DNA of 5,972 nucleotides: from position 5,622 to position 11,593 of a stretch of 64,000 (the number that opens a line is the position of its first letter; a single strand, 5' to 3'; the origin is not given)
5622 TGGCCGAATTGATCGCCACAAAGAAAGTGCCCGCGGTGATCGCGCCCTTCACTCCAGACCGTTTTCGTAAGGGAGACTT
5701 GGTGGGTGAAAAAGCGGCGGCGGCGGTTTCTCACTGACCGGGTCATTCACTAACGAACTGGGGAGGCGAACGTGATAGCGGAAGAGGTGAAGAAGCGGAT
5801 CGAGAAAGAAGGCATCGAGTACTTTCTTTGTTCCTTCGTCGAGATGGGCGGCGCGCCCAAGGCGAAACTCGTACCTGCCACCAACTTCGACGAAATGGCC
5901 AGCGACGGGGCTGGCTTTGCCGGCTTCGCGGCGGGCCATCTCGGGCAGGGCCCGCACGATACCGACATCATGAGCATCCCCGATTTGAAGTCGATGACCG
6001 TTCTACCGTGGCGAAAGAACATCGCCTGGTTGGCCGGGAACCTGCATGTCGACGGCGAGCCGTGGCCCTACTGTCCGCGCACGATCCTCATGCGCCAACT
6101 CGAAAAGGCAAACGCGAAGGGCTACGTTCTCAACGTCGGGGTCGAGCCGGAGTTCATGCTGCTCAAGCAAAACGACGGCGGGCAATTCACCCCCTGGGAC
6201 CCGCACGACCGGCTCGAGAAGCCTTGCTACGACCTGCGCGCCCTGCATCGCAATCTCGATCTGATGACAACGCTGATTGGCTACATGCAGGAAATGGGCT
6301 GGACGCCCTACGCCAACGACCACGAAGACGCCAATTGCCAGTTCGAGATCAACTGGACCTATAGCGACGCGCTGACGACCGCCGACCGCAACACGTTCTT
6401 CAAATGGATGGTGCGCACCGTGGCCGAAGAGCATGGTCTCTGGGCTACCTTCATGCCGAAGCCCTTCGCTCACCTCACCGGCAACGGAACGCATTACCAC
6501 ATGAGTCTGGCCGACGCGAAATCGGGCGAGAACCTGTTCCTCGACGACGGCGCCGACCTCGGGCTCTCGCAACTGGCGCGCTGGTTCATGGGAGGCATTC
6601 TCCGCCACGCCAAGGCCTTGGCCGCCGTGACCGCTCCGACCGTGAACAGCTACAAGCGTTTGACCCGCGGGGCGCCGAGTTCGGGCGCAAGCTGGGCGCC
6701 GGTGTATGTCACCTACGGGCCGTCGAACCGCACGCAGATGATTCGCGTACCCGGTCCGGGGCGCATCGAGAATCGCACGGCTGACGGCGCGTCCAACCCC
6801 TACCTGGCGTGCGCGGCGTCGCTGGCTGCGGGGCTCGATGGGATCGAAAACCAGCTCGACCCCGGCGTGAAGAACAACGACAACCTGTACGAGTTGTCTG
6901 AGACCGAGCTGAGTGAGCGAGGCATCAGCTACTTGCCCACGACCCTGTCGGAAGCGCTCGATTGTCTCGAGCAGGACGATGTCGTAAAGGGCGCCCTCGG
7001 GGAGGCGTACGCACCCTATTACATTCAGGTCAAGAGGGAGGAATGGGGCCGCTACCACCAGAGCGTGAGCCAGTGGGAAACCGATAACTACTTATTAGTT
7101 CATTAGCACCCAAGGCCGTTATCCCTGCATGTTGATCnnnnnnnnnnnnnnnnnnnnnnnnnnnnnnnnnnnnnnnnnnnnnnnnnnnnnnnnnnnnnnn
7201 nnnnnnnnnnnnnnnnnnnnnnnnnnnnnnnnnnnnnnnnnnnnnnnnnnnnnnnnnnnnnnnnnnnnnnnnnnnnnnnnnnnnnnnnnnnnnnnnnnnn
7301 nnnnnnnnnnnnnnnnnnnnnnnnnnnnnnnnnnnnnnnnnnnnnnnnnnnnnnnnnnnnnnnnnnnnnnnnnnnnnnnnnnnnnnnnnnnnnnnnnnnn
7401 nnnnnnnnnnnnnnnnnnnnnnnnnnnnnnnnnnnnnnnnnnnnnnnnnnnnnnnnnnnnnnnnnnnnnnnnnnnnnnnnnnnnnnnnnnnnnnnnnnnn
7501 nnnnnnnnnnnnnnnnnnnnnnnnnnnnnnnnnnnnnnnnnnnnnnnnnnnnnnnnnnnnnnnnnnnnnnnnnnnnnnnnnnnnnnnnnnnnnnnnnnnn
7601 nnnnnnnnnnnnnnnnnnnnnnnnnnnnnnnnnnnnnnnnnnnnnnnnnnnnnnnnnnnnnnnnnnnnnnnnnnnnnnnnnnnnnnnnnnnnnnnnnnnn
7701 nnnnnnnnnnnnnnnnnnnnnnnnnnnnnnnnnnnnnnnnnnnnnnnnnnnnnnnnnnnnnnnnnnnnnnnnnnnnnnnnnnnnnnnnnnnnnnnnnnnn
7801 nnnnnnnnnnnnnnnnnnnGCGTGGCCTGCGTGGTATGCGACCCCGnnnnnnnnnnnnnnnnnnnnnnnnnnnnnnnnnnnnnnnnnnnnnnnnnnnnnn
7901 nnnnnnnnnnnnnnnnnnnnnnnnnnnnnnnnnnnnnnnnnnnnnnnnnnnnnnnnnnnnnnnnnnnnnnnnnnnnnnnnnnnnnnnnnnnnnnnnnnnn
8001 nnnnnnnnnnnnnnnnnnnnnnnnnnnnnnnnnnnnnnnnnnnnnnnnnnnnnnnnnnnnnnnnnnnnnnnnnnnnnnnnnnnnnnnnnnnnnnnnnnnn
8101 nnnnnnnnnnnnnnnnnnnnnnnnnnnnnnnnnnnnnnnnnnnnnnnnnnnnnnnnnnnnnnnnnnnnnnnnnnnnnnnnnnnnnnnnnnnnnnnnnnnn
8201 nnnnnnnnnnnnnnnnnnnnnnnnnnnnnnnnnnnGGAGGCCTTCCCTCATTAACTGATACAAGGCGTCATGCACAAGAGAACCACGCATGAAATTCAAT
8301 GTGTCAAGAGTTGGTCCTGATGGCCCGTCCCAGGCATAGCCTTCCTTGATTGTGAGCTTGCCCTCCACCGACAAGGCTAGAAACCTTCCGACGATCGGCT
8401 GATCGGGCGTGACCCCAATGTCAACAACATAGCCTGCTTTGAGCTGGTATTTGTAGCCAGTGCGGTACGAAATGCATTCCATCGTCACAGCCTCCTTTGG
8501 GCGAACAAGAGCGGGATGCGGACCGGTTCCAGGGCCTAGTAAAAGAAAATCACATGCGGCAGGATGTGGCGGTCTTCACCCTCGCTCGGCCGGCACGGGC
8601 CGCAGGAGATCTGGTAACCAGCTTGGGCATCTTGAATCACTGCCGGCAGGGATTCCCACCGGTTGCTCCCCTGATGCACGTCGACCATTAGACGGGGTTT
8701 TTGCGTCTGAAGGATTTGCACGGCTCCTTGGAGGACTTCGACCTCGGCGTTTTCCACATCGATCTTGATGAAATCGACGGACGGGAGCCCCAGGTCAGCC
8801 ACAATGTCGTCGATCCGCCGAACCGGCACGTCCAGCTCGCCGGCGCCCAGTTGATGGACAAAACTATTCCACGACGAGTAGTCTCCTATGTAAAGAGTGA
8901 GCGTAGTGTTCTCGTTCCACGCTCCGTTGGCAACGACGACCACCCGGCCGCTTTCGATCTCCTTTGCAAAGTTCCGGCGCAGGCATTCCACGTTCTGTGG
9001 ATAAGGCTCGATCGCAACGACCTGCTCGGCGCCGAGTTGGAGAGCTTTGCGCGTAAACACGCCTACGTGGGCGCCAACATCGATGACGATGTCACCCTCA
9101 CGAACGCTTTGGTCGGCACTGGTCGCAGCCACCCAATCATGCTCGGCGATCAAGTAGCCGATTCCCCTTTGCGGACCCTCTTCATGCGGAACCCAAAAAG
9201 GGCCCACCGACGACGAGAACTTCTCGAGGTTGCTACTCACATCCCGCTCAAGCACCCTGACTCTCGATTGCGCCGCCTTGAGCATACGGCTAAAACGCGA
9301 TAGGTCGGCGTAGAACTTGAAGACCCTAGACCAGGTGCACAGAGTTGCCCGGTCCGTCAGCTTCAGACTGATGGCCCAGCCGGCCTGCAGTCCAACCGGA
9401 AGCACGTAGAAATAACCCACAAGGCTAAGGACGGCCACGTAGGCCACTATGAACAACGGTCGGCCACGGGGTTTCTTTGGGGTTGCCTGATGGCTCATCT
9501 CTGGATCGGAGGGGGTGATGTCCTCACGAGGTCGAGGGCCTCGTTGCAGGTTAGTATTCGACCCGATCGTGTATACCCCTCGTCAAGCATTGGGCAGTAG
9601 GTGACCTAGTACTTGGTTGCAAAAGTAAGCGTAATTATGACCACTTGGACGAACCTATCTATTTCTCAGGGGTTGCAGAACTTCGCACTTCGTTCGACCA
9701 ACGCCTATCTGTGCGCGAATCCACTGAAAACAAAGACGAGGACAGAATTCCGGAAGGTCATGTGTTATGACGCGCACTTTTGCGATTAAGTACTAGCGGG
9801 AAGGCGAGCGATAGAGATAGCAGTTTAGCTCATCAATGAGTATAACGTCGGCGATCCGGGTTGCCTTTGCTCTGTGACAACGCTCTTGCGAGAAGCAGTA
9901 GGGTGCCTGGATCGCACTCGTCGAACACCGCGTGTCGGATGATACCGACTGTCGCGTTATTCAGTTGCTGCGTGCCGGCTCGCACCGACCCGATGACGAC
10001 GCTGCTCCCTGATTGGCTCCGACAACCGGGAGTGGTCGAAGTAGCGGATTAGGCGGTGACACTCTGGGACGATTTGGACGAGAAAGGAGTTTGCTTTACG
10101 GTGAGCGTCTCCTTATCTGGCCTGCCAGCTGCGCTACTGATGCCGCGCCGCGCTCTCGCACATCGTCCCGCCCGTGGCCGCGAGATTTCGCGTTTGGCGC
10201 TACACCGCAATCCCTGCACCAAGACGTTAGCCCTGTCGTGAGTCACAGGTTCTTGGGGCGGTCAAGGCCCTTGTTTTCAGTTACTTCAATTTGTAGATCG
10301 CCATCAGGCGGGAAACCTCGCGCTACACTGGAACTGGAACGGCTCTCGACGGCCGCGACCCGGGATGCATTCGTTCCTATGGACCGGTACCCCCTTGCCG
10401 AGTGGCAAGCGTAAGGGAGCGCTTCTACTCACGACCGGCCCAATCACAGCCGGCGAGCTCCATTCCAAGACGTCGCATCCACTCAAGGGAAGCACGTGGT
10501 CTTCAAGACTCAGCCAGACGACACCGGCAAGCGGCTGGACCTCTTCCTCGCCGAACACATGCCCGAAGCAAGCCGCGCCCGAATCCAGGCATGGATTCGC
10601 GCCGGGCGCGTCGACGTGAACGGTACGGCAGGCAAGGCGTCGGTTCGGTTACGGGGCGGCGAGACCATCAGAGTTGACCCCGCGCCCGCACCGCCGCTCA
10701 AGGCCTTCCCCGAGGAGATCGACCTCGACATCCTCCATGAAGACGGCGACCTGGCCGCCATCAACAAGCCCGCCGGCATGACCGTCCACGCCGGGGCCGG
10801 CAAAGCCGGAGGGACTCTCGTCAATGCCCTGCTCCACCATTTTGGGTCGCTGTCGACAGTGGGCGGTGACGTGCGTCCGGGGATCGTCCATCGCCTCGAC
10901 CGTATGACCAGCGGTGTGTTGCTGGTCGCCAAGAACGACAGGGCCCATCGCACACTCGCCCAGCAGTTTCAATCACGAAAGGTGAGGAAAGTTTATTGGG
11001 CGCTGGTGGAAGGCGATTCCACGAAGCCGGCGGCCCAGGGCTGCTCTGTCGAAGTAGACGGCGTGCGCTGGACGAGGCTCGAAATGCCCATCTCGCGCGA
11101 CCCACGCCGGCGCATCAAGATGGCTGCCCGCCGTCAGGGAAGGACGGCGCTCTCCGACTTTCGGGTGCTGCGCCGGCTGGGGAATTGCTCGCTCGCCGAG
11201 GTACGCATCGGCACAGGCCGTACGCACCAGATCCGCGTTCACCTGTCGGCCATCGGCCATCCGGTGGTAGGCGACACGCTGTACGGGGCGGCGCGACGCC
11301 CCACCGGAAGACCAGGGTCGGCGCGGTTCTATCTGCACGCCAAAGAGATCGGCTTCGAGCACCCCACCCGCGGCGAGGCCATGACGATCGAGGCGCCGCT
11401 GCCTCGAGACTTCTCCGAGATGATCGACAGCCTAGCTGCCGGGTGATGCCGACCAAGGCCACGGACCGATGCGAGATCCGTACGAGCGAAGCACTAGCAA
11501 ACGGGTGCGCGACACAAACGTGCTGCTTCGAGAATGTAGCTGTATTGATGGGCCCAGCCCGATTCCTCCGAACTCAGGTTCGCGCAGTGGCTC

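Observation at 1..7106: N-methylglutamate (methylamine) pathway cluster in a probable acidobacterium, with unusual gene order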

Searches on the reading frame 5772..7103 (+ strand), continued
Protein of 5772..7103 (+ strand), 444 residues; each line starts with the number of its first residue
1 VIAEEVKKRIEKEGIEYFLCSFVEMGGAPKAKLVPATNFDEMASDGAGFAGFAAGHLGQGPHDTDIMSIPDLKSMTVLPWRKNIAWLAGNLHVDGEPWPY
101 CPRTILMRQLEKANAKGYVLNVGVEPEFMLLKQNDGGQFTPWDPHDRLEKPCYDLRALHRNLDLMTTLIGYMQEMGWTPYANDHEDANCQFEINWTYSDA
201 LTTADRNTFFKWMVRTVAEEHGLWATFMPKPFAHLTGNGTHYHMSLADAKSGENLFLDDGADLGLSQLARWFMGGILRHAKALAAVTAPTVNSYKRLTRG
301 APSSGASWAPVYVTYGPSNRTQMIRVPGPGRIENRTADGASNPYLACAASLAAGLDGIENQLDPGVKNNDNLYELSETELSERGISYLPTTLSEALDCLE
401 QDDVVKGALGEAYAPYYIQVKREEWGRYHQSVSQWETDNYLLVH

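Call 64: get_annotated_region(hit=H36, flank=100)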
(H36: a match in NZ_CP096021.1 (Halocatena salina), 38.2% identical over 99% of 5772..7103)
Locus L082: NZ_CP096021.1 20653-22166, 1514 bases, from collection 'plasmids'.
description: Halocatena salina strain AD-1 plasmid unnamed2, complete sequence
organism: Halocatena salina (NCBI taxid 2934340)
taxonomy: Archaea; Euryarchaeota; Halobacteria; Halobacteriales; Haloarculaceae; Halocatena; Halocatena salina
host: -; source: cell culture,sediment; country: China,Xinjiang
typing (MOB-suite, as given by PLSDB): non-mobilizable
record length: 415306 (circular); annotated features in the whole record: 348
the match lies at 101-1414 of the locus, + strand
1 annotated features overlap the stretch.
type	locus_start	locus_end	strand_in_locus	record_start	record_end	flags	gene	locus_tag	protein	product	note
CDS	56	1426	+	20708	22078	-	-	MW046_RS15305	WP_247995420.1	glutamine synthetase family protein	GO:0006542 - glutamine biosynthetic process [Evidence IEA]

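Call 65: get_annotated_region(hit=H33, flank=9000)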
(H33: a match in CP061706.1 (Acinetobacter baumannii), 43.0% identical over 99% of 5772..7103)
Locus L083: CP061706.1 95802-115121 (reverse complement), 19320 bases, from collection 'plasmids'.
description: Acinetobacter baumannii strain E-072658 plasmid p8E072658, complete sequence
organism: Acinetobacter baumannii (NCBI taxid 470)
taxonomy: Bacteria; Pseudomonadota; Gammaproteobacteria; Moraxellales; Moraxellaceae; Acinetobacter; Acinetobacter baumannii
host: -; source: paper pulp mill; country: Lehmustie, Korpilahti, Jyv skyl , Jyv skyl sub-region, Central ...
typing (MOB-suite, as given by PLSDB): mobilizable; relaxase MOBP,MOBP,MOBP
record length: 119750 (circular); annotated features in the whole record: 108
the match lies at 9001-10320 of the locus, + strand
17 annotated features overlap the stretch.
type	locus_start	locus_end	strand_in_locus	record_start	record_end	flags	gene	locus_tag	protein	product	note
CDS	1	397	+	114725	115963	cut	-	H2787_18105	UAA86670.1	FAD-dependent oxidoreductase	-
CDS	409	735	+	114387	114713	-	-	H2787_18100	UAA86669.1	sarcosine oxidase subunit delta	-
CDS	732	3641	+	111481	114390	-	-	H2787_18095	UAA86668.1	(2Fe-2S)-binding protein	-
CDS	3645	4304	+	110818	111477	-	-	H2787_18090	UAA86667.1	sarcosine oxidase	-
CDS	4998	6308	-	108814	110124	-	-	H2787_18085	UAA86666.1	ammonium transporter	-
CDS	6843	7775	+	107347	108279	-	-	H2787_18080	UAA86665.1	IS5-like element ISAha2 family transposase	-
CDS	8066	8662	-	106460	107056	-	-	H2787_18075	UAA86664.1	helix-turn-helix transcriptional regulator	-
CDS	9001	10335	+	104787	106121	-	glnT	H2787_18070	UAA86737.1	type III glutamate--ammonia ligase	-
CDS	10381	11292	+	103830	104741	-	-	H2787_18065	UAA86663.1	glutamine amidotransferase family protein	-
CDS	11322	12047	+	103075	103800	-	-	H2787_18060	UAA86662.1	protein glxC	-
CDS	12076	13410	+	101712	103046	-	-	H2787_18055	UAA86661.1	FMN-binding glutamate synthase family protein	-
CDS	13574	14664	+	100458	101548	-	-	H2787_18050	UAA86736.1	IS4-like element ISAba33 family transposase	-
CDS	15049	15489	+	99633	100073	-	-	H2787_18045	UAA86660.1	hypothetical protein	-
CDS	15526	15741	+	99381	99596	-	-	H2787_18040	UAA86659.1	hypothetical protein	-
CDS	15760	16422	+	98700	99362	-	-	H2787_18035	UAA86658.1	IS1595-like element ISAcra1 family transposase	-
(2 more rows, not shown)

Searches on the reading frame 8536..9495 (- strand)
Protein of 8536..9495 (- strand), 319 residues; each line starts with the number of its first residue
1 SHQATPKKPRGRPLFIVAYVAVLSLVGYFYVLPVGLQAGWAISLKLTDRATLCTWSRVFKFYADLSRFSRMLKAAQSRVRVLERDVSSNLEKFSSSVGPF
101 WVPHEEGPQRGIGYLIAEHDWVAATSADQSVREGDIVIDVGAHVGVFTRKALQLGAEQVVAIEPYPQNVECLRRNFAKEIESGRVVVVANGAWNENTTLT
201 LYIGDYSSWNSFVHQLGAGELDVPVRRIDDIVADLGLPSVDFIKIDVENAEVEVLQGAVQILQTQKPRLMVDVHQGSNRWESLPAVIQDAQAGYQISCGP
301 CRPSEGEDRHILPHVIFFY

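Call 28: search_protein_families(library=ncbifam, proteins=[window:8536-9495:-], max_evalue=0.000001)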
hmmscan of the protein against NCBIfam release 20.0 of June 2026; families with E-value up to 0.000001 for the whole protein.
window:8536-9495:- (319 aa): 2 families
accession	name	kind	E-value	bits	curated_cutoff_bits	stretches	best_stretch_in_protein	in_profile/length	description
TIGR01444.1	fkbM_fam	subfamily_domain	6.3e-29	101.3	37.7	1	137-274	2-143/143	FkbM family methyltransferase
NF000058.2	Erm41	exception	1.3e-07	31.7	350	1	110-179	8-76/173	23S rRNA (adenine(2058)-N(6))-methyltransferase Erm(41)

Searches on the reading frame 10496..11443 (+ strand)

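Call 28: search_protein_families(library=ncbifam, proteins=[window:10496-11443:+], max_evalue=0.000001)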
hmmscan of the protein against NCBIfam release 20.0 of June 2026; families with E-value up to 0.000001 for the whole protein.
window:10496-11443:+ (316 aa): 6 families
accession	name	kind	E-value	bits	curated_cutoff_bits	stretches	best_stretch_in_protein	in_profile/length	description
TIGR00005.1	rluA_subfam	subfamily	3.8e-81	272.6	192.7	1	9-313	3-297/298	RluA family pseudouridine synthase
NF008385.0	PRK11180.1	equivalog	5.1e-69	233.1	351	1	6-314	12-313/325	23S rRNA pseudouridine(1911/1915/1917) synthase RluD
NF008249.0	PRK11025.1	equivalog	2.9e-41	141.4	378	1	5-313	13-313/317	23S rRNA pseudouridine(955/2504/2580) synthase RluC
NF008321.0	PRK11112.1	equivalog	2.3e-31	109.1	328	2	77-173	2-92/257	tRNA pseudouridine(65) synthase TruC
TIGR01621.1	RluA-like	hypoth_equivalog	1.1e-26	93.5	222.3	1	77-292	2-188/217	TIGR01621 family pseudouridine synthase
NF007543.0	PRK10158.1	equivalog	9.4e-25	87.6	286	1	72-302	9-217/219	bifunctional tRNA pseudouridine(32) synthase/23S rRNA pseudouridine(746) synthase RluA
